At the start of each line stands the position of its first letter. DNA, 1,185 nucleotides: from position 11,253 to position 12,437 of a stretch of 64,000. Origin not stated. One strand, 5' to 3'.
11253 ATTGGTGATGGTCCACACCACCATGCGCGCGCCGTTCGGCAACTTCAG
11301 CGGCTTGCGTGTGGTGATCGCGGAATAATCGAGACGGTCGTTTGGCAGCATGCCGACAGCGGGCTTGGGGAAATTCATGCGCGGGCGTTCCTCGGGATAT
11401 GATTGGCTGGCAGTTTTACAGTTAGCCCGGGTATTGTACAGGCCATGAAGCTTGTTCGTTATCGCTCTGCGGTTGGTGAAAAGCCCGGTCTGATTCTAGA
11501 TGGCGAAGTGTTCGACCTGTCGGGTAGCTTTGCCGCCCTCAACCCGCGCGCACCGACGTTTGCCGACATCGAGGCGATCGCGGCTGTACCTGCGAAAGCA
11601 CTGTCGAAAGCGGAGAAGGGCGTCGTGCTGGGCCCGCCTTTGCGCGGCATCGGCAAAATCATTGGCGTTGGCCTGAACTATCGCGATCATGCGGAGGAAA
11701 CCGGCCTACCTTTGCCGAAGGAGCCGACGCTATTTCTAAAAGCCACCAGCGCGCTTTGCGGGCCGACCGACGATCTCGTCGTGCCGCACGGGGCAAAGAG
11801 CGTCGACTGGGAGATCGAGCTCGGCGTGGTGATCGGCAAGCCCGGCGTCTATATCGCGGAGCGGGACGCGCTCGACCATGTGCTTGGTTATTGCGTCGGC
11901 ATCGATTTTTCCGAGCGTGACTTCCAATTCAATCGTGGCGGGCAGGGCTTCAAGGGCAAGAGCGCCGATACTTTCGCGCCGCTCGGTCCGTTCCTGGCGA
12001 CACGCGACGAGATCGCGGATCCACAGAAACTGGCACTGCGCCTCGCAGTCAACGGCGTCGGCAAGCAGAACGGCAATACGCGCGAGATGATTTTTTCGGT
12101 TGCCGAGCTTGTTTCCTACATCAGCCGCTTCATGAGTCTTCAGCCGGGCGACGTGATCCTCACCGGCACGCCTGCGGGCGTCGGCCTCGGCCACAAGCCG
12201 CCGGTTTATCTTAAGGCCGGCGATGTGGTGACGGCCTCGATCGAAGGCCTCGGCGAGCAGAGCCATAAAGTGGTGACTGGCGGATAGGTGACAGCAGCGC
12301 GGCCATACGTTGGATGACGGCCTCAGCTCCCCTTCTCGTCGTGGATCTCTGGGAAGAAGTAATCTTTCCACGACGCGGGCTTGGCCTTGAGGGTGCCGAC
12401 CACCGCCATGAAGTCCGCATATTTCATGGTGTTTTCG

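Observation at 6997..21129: Uncharacterised GntR-linked catabolic cluster built around three PuuE-like CE4 hydrolases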

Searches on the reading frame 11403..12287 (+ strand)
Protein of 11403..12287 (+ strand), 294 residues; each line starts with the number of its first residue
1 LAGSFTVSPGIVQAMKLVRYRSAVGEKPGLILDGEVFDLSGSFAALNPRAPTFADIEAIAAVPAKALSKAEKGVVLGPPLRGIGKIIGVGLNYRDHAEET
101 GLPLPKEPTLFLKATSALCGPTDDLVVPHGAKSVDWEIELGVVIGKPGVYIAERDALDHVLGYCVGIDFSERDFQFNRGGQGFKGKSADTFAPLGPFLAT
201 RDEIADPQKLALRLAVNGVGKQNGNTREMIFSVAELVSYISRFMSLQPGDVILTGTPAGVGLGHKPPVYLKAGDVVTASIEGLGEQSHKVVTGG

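Call 4: search_protein_families(library=pfam, proteins=[window:11403-12287:+])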
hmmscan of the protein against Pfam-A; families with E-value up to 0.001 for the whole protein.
window:11403-12287:+ (294 aa): 1 family
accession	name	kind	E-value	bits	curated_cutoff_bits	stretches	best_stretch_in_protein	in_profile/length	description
PF01557.24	FAA_hydrolase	-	4.9e-72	242.5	23.9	1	85-291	1-214/214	Fumarylacetoacetate (FAA) hydrolase C-terminal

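Call 5: search_protein_families(library=ncbifam, proteins=[window:11403-12287:+])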
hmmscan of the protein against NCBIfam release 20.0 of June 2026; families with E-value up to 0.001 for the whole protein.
window:11403-12287:+ (294 aa): 6 families
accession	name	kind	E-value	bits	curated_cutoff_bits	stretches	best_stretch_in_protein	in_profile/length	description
NF053535.1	DhyDRhmHlse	equivalog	9.1e-102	340.2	500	1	15-291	1-279/284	2,4-didehydro-3-deoxy-L-rhamnonate hydrolase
TIGR02303.1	HpaG-C-term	equivalog_domain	1.5e-55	188.4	276.4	1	72-291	32-243/245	4-hydroxyphenylacetate degradation bifunctional isomerase/decarboxylase, C-terminal subunit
NF011750.0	PRK15203.1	equivalog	1.8e-43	148.9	811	1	81-291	220-423/429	4-hydroxyphenylacetate degradation bifunctional isomerase/decarboxylase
NF007967.0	PRK10691.1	equivalog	2.7e-42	144.6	201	1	83-277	16-206/219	fumarylacetoacetate hydrolase family protein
NF009399.0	PRK12764.1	equivalog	4.3e-39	134.9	444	1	83-282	21-211/501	fumarylacetoacetate hydrolase family protein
TIGR02305.1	HpaG-N-term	equivalog_domain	8.5e-31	107.1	228.65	1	104-288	29-203/205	4-hydroxyphenylacetate degradation bifunctional isomerase/decarboxylase, N-terminal subunit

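Call 46: search_solved_structures(query=window:11403-12287:+, max_evalue=1e-30)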
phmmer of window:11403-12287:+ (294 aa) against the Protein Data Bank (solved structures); distinct sequences matched with E-value up to 1e-30: 20.
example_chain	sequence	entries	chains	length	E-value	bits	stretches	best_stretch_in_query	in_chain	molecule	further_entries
8gsr_A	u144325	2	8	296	3.4e-75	256.2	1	16-290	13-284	L-2,4-diketo-3-deoxyrhamnonate hydrolase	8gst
1gtt_A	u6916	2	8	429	4.5e-58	200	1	84-291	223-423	4-HYDROXYPHENYLACETATE DEGRADATION BIFUNCTIONAL ISOMERASE/DECARBOXYLASE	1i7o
1wzo_A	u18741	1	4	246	6e-52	179.9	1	84-287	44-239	HpcE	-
6v77_A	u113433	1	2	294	2.4e-50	174.6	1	59-292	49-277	Putative HpcE protein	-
8sky_A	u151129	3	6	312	5.8e-47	163.5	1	83-290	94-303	Fumarylacetoacetate hydrolase family protein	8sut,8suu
6iym_A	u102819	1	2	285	5.6e-44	153.7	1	84-290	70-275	5-oxopent-3-ene-1,2,5-tricarboxylate decarboxylase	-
3r6o_A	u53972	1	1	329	2.1e-43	151.8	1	73-285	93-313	2-hydroxyhepta-2,4-diene-1, 7-dioateisomerase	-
6j57_A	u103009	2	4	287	1.3e-42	149.3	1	84-291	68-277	Predicted 2-keto-4-pentenoate hydratase/2-oxohepta-3-ene-1,7-dioic acid hydratase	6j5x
3qdf_A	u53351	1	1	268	2.1e-42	148.5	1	83-292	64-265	2-hydroxyhepta-2,4-diene-1,7-dioate isomerase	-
2dfu_A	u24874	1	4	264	1.5e-40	142.5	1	74-284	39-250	probable 2-hydroxyhepta-2,4-diene-1,7-dioate isomerase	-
4pfz_A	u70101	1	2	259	1.6e-40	142.3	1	83-292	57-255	5-carboxymethyl-2-hydroxymuconate delta-isomerase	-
3rr6_A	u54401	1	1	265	3.7e-38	134.6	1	83-291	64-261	Putative uncharacterized protein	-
1nr9_A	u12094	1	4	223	1.8e-36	129.1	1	83-281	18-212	Protein YCGM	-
6sbi_A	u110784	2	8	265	3.8e-35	124.7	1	85-285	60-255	Acylpyruvase FAHD1, mitochondrial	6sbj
6fog_A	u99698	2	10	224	7.7e-35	123.7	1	85-290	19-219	Acylpyruvase FAHD1, mitochondrial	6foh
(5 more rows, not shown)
